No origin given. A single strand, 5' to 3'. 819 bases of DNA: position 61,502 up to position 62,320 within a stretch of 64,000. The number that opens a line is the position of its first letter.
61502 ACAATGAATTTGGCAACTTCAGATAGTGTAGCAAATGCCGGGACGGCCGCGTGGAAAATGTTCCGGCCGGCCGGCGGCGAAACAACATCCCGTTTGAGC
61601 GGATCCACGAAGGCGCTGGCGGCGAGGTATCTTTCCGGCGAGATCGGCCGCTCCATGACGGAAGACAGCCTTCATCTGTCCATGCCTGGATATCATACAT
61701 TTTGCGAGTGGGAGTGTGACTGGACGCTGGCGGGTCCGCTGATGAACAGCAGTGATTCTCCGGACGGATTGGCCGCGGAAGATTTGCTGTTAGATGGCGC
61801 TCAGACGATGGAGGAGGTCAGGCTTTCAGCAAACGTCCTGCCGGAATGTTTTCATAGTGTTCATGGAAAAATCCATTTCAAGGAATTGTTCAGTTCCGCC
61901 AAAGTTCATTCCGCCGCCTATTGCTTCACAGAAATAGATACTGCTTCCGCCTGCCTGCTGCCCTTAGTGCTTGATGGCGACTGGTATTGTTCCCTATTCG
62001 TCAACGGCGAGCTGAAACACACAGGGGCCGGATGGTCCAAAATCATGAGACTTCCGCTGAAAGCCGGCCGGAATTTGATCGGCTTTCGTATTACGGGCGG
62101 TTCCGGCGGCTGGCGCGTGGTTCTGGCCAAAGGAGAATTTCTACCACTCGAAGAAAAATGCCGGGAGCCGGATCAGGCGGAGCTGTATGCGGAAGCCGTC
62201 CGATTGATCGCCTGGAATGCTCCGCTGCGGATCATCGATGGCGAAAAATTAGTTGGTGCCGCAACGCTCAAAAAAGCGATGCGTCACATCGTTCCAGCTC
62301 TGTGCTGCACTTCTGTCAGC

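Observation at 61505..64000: Glycyl radical enzyme with an unusual ~215-residue N-terminal extension containing a beta-sandwich-like module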

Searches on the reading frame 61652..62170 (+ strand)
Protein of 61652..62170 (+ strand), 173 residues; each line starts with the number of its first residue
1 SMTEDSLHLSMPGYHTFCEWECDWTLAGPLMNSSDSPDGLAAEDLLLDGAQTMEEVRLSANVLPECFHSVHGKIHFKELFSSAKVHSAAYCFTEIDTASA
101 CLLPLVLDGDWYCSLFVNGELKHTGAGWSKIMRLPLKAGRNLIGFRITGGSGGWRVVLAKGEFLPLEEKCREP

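Call 27: find_homologous_proteins(query=A2, max_evalue=0.001)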
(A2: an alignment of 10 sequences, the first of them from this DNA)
Query A2 (10 sequences) (173 aa, profile of the alignment): 4 proteins with E <= 0.001 among 2003 candidates.
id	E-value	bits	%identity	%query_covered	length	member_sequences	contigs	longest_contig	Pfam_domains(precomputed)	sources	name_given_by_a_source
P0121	1.7e-66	241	89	72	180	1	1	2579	-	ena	-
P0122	6.5e-54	200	48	89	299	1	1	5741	-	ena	-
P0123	1.8e-43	166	48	90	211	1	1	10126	-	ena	-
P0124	3.6e-19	87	37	74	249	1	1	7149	-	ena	-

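Call 32: search_protein_representatives(alignment_id=A2)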
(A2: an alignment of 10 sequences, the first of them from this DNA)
Query: 10 sequences, 173 profile positions. Proteins with E-value up to 0.001 (for the whole library): 79; up to 1e-10: 7; up to 1e-30: 4. The best 79 are listed.
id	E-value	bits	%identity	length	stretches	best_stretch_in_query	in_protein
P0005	9.1e-99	344.4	-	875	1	1-173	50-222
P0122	2.1e-54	200.0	-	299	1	9-161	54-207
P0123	5.8e-44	166.0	-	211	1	17-155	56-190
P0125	2.3e-42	160.8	-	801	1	14-168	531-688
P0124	1.2e-19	86.8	-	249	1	46-169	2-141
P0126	1.8e-19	86.2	-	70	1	2-65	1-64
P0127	2.3e-15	72.8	-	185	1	12-159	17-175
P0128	1.1e-10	57.7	-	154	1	2-105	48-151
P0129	2.6e-10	56.4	-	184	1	11-159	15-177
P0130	3.0e-10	56.2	-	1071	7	70-149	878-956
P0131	1.3e-09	54.1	-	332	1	73-159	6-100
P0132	1.7e-08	50.5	-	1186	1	42-167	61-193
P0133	1.7e-08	50.5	-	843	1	12-160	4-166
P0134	3.6e-08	49.4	-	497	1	58-162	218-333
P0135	1.4e-07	47.5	-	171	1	128-173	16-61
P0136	5.1e-07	45.7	-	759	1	65-164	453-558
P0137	5.5e-07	45.6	-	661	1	22-157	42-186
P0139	7.5e-07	45.1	-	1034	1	70-161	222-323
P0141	1.2e-06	44.4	-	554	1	69-157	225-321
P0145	3.6e-06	42.9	-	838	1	13-161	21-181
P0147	7.6e-06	41.9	-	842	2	17-159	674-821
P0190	4.9e-04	36.0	-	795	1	16-152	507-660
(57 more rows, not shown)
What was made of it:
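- Tried and rejected: They added little beyond the representative search (call 32).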

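Call 33: search_protein_families(library=pfam, proteins=[P0125, P0127, P0130, P0132, P0133, P0134, P0136, P0137, P0139, P0145], max_evalue=0.01)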
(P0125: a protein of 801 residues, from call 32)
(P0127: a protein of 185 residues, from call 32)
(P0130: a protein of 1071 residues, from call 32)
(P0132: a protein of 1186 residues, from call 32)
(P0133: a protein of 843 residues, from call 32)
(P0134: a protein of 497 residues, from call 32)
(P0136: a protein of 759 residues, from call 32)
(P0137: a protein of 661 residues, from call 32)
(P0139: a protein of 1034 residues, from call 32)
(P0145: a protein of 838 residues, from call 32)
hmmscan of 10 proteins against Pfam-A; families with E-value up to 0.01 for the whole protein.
P0125 (801 aa): 3 families
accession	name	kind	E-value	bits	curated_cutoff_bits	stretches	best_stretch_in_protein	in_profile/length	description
PF07944.18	Beta-AFase-like_GH127_cat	-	1.2e-35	123.6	24.9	1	62-406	44-369/376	Beta-L-arabinofuranosidase, GH127 catalytic domain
PF20736.2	Glyco_hydro127M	-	1.9e-18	66.8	24.2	1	424-517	3-94/95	Beta-L-arabinofuranosidase, GH127 middle domain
PF07470.19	Glyco_hydro_88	-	0.0033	16.9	26.6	0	141-226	24-102/352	Glycosyl Hydrolase Family 88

P0127 (185 aa): 0 families

P0130 (1071 aa): 10 families
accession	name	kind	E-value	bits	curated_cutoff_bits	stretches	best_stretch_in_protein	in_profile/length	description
PF12733.13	Cadherin-like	-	1.2e-85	282.5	24.2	8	162-242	8-88/89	Cadherin-like beta sandwich domain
PF05959.16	DUF884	-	1e-08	35.5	25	0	514-560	47-93/194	Nucleopolyhedrovirus protein of unknown function (DUF884)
PF11025.13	GP40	-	8.3e-08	32.6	21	0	619-648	44-73/164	Glycoprotein GP40 of Cryptosporidium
PF14557.12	AphA_like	-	6.1e-07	29.7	27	0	328-359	75-105/174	Putative AphA-like transcriptional regulator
PF18116.7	SNX17_FERM_C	-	1.2e-06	28.8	22.9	0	834-867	16-49/109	Sorting Nexin 17 FERM C-terminal domain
PF25616.1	PhiKZ_gp35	-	1.6e-06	27.8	35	1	969-1066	121-216/271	Bacteriophage PhiKZ capsid decoration protein gp35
PF09136.16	Glucodextran_B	-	2.7e-06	27.6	27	0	809-864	25-79/83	Glucodextranase, domain B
PF22994.1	RSC4_Ig_like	-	5e-05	23.3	24.2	0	834-853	105-124/150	RSC4 Ig-like domain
PF12296.13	HsbA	-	0.00053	20.9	33.5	0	561-617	31-87/121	Hydrophobic surface binding protein A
PF12688.13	TPR_5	-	0.0014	19.3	24.2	0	656-689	41-74/119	Tetratrico peptide repeat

P0132 (1186 aa): 2 families
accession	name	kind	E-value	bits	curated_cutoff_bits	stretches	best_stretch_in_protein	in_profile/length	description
PF13088.12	BNR_2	-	9.6e-24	84.6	31.4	2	882-1167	2-276/277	BNR repeat-like domain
PF24067.1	Beta-prop_BT_1020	-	3.8e-17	63.1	27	1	457-631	45-227/236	BT_1020-like, N-terminal beta propeller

P0133 (843 aa): 3 families
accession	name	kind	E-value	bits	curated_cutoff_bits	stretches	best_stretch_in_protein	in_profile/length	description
PF08532.16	Glyco_hydro_42M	-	5e-08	33.1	25.8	1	589-667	27-101/207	Beta-galactosidase trimerisation domain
PF14871.12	GHL6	-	1.1e-07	32.5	35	1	274-364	37-131/132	Hypothetical glycosyl hydrolase 6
PF02638.21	GHL10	-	2.3e-05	24.1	27.9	1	257-436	47-226/311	Glycosyl hydrolase-like 10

P0134 (497 aa): 1 family
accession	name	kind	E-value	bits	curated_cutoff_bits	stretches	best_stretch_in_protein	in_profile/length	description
PF02018.23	CBM_4_9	-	3.8e-06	27.7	25.9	1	76-156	42-123/136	Carbohydrate binding domain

P0136 (759 aa): 0 families

P0137 (661 aa): 2 families
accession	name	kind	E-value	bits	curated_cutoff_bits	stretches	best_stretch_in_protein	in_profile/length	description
PF15892.11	BNR_4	-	4.4e-23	82.5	27.3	1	281-522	37-267/272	BNR repeat-containing family member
PF02012.26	BNR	-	0.00098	19.2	27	0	441-451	2-12/12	BNR/Asp-box repeat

P0139 (1034 aa): 1 family
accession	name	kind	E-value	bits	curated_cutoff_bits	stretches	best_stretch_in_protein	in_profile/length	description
PF00722.28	Glyco_hydro_16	-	1.6e-08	34.6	22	1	605-762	30-162/175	Glycosyl hydrolases family 16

P0145 (838 aa): 2 families
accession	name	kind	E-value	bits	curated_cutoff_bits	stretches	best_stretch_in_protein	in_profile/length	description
PF13088.12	BNR_2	-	3.4e-10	40.2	31.4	1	665-806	172-272/277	BNR repeat-like domain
PF24067.1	Beta-prop_BT_1020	-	3.2e-09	37.2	27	1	465-623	45-212/236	BT_1020-like, N-terminal beta propeller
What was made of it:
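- More distant relatives sit on many different CAZymes (calls 32, 33).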

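Call 46: find_homologous_proteins(query=A4, max_evalue=0.001)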
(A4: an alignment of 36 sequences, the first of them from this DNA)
Query A4 (36 sequences) (173 aa, profile of the alignment): 7 proteins with E <= 0.001 among 3576 candidates.
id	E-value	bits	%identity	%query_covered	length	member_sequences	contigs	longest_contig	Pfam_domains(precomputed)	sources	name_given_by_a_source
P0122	1.1e-43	167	48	89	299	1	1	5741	-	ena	-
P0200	1.9e-34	137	24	58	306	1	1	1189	-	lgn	-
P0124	3.1e-31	126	37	74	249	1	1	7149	-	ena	-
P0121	1.8e-29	120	89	72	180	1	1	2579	-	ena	-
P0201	3.0e-16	78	26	76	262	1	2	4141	-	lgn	-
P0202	6.2e-14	70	36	6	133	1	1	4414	-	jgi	jgi:hypothetical protein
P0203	1.9e-10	59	24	24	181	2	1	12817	-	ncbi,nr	ncbi:MAG: hypothetical protein IJQ73_15820, partial [Kiritimatiellae bacterium]|nr:hypothetical prot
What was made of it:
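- Tried and rejected: The second and third find_homologous_proteins searches, using module profiles, returned only 4 and 7 short proteins (calls 27, 46).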

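Call 54: predict_structure(alignment_id=A4)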
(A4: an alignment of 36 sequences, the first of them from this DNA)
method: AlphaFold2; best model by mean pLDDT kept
length: 173 residues; sequences in the alignment: 36
mean_pLDDT: 88.7   pTM: 0.85
mean pLDDT of the five models: 88.7, 87.3, 87.1, 86.3, 83.6
residues with pLDDT >= 90: 127; 70-90: 27; 50-70: 12; < 50: 7
segments of 3 or more residues with pLDDT < 50: 1-3, 170-172
pLDDT, mean of each block of 10 residues (from residue 1): 49 80 96 91 95 93 88 94 92 98 93 96 88 96 96 93 81 49
secondary structure, 60 per line:
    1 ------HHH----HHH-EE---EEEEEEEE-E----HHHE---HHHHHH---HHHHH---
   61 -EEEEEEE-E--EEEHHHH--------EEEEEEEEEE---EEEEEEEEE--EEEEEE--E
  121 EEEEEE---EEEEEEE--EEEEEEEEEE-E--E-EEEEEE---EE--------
elements in order: E23-30 H44-49 H53-57 E62-68 E73-75 H76-79 E88-97 E101-109 E112-117 E120-126 E130-136 E139-148 E155-160
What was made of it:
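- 61664..62149 (+): The inserted beta-sandwich module (about residues 54-215). The unit shared with GH127 proteins spans residues 63-222, which is 61691-62170. The AF2 model of residues 50-222 has pLDDT 88.7 and pTM 0.85 with about 10 strands (call 54).
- On Microcompartment (GRM) GRE add-ons: The module is all-beta (call 54).
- The AF2 model has pLDDT 88.7 (call 54).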

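Call 57: fold_search(model_id=the predicted structure, library=pdb)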
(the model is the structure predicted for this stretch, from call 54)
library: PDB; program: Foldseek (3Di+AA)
matches with E <= 10: 1667; with E <= 0.001: 193
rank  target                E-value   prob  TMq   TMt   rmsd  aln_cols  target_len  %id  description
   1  9hpl_A                3.4e-05  1.00  0.50  0.11   4.8       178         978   13  E. coli beta-galactosidase labeled with Chromeo P503 dye purified using MISO (released 2025-11-05)
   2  3iap_A                3.4e-05  1.00  0.49  0.11   5.2       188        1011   13  E. coli (lacZ) beta-galactosidase (E416Q) (released 2009-12-29)
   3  7pjj                  3.6e-05  1.00  0.50  0.13   4.3       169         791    8  Structure of the Family-3 Glycosyl Hydrolase BcpE2 from Streptomyces scabies (released 2022-07-13)
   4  3t2o_A                3.6e-05  1.00  0.52  0.11   5.1       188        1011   13  E. coli (lacZ) beta-galactosidase (S796D) (released 2012-01-18)
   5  3i3e_B                4.3e-05  1.00  0.52  0.11   4.7       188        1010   13  E. COLI (lacZ) BETA-GALACTOSIDASE (M542A) (released 2010-05-12)
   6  3sep_A                5.3e-05  1.00  0.51  0.11   5.0       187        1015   13  E. coli (lacZ) beta-galactosidase (S796A) (released 2012-01-18)
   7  6d8k_D                5.3e-05  1.00  0.46  0.25   7.0       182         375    9  Bacteroides multiple species beta-glucuronidase (released 2018-10-17)
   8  3t2p_A                5.6e-05  1.00  0.51  0.11   5.0       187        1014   13  E. coli (lacZ) beta-galactosidase (S796D) in complex with IPTG (released 2012-01-18)
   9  3vd9_B                5.6e-05  1.00  0.50  0.11   5.2       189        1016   12  E. coli (lacZ) beta-galactosidase (N460S) in complex with IPTG (released 2012-04-11)
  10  3t0b_A                5.9e-05  1.00  0.51  0.11   5.1       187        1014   13  E. coli (LacZ) beta-galactosidase (S796T) IPTG complex (released 2012-01-18)
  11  1yq2_A                5.9e-05  1.00  0.47  0.10   7.8       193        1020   16  beta-galactosidase from Arthrobacter sp. C2-2 (isoenzyme C2-2-1) (released 2005-10-04)
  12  4duw_A                6.6e-05  1.00  0.51  0.11   5.1       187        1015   13  E. coli (lacZ) beta-galactosidase (G974A) in complex with allolactose (released 2013-03-20)
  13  5z1b_C                7.0e-05  1.00  0.46  0.15   4.2       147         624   14  Structure of Bifidobacterium dentium beta-glucuronidase complexed with coumarin-3-O-glucuronide (released 2018-12-12)
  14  6d8k_C                7.3e-05  1.00  0.54  0.20   5.7       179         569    8  Bacteroides multiple species beta-glucuronidase (released 2018-10-17)
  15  4duv_A                7.8e-05  1.00  0.51  0.11   5.1       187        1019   13  E. coli (lacZ) beta-galactosidase (G974A) 2-deoxy-galactosyl-enzyme and bis-Tris complex (released 2013-04-03)
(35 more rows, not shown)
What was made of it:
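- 61664..62149 (+): Foldseek matches GH2 N-terminal and PA14 domains at E 3e-5 and TMq about 0.5 (call 57).
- On PA14 / GH2_N / galactose-binding-like sugar-binding domains: The Foldseek top 50 hits are GH2 domain 1, GH3 PA14, GH31 and Cea1A, at E 3e-5 to 2e-4 and TMq 0.35-0.54 (call 57), using a model with pLDDT 88.7 (call 54).
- Closest known: GH2 N-terminal sugar-binding jelly-roll and PA14 domains. Same: These are the best fold matches of the module model (E 3e-5, TMq 0.45-0.54; call 57).
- Foldseek top hits are LacZ and beta-glucuronidase domain 1, the GH3 BcpE2 PA14 domain, and the Cea1A adhesin (call 57).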

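Call 69: search_protein_families(library=pfam, proteins=[P0124, P0125, P0200, P0201, P0203, P0129, P0131, P0141, P0147, P0190], max_evalue=1)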
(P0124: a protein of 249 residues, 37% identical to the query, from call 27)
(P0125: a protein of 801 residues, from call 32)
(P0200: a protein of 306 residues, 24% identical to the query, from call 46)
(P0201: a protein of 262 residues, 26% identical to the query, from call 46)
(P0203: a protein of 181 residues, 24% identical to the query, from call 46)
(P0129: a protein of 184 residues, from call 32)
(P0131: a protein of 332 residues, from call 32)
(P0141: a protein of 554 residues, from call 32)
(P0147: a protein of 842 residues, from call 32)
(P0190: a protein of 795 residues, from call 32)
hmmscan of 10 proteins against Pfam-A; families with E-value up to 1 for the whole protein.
P0124 (249 aa): 0 families

P0125 (801 aa): 4 families
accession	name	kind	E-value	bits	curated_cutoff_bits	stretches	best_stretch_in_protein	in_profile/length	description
PF07944.18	Beta-AFase-like_GH127_cat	-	1.2e-35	123.6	24.9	1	62-406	44-369/376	Beta-L-arabinofuranosidase, GH127 catalytic domain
PF20736.2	Glyco_hydro127M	-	1.9e-18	66.8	24.2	1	424-517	3-94/95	Beta-L-arabinofuranosidase, GH127 middle domain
PF07470.19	Glyco_hydro_88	-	0.0033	16.9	26.6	1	141-226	24-102/352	Glycosyl Hydrolase Family 88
PF01532.26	Glyco_hydro_47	-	0.02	14.3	22.9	0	204-232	364-392/455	Glycosyl hydrolase family 47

P0200 (306 aa): 4 families
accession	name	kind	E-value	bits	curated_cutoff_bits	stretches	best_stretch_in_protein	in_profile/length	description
PF13428.12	TPR_14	-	0.0033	18.4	23.5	1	272-299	4-31/44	Tetratricopeptide repeat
PF07719.23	TPR_2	-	0.0036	17.7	27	2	272-299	4-31/34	Tetratricopeptide repeat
PF22994.1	RSC4_Ig_like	-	0.0042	17.1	24.2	1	119-162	81-124/150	RSC4 Ig-like domain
PF13424.12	TPR_12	-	0.1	13.3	30.1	1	272-300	6-39/77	Tetratricopeptide repeat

P0201 (262 aa): 1 family
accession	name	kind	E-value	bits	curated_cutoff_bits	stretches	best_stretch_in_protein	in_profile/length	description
PF07691.17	PA14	-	0.033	14.4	24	1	193-212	62-81/147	PA14 domain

P0203 (181 aa): 0 families

P0129 (184 aa): 0 families

P0131 (332 aa): 0 families

P0141 (554 aa): 0 families

P0147 (842 aa): 5 families
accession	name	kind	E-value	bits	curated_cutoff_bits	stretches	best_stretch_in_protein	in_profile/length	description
PF13646.12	HEAT_2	-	1.7e-22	79.9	27.7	6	147-228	2-86/88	HEAT repeats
PF02985.28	HEAT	-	2.6e-07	30.7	23.5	0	337-361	5-29/31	HEAT repeat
PF23806.1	Phage_TTP_14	-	0.18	11.6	27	1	248-324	197-271/292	Phage tail tube protein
PF07691.17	PA14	-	0.19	11.9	24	0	760-782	63-85/147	PA14 domain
PF18831.7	LRR_11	-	0.27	11.3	29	1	267-279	10-22/29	Leucine-rich repeat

P0190 (795 aa): 2 families
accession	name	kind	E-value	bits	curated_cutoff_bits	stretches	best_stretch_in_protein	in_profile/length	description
PF07944.18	Beta-AFase-like_GH127_cat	-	2.1e-37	129.4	24.9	1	53-385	43-371/376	Beta-L-arabinofuranosidase, GH127 catalytic domain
PF20736.2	Glyco_hydro127M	-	2.6e-21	76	24.2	1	400-494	2-94/95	Beta-L-arabinofuranosidase, GH127 middle domain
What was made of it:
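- On Carbohydrate-binding module (functional sense): The only evidence is association: relatives of the module sit on GH127, GH16, GHL6, BNR and CBM4_9 proteins (calls 33, 69).
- Those scanned carry GH127, GHL6/GH42M, GH16, BNR and CBM4_9 domains (calls 32, 33, 69).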

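Call 70: search_protein_families(library=pfam, alignment_id=A4, max_evalue=1)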
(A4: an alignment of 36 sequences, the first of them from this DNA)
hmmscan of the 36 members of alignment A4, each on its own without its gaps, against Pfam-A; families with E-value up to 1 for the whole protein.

A. member 1, seq(173 aa): 0 families

B. families by the number of members that match (of 36 scanned): 13 families
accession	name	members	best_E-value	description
PF07691.17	PA14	3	0.00064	PA14 domain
PF13364.12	BetaGal_ABD2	3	0.0093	Beta-galactosidase second all-beta domain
PF21557.3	RhaB_D2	3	0.019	Alpha-L-rhamnosidase, domain D2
PF22994.1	RSC4_Ig_like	3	0.024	RSC4 Ig-like domain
PF02837.24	Glyco_hydro_2_N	2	0.038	Glycosyl hydrolases family 2, sugar binding domain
PF09565.16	RE_NgoFVII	2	0.099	NgoFVII restriction endonuclease N-terminal PLD domain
PF21340.4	Polysacc_lyase-like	1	0.082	Cip1-like, core domain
PF23510.1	Microp_apicomplexa_6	1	0.12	Apicomplexa microprotein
PF10882.14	bPH_5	1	0.12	Bacterial PH domain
PF12172.15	zf-ChsH2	1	0.13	ChsH2, rubredoxin-like zinc ribbon domain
PF18914.6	DUF5666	1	0.2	Domain of unknown function (DUF5666)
PF19327.4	Ap4A_phos_N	1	0.24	Ap4A phosphorylase N-terminal domain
PF05481.17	Myco_19_kDa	1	0.29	Mycobacterium 19 kDa lipoprotein antigen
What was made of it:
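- On PA14 / GH2_N / galactose-binding-like sugar-binding domains: Only 3 of 36 relatives hit PA14, best E 6e-4, and 2 hit GH2_N, all below threshold (call 70).
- Some relatives give sub-threshold PA14, GH2_N, BetaGal_ABD2 and RhaB_D2 hits (call 70).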

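Call 76: find_encoding_contigs(protein=P0125, flank=6000, max_places=2)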
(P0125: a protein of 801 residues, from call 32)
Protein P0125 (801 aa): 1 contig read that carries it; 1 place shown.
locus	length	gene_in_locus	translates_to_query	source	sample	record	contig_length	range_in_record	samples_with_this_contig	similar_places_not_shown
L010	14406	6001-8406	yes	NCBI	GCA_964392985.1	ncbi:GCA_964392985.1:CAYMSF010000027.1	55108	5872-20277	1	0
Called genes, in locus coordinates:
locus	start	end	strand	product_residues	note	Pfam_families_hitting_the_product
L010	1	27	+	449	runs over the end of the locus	PF01266:DAO (weak), PF12831:FAD_oxidored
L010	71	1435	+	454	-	-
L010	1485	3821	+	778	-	-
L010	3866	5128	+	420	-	-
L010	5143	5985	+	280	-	PF01261:AP_endonuc_2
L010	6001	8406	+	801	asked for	PF07944:Beta-AFase-like_GH127_cat, PF20736:Glyco_hydro127M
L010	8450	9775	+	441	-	PF00150:Cellulase (faint), PF00232:Glyco_hydro_1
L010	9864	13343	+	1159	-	-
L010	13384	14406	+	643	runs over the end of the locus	PF02056:Glyco_hydro_4, PF11975:Glyco_hydro_4C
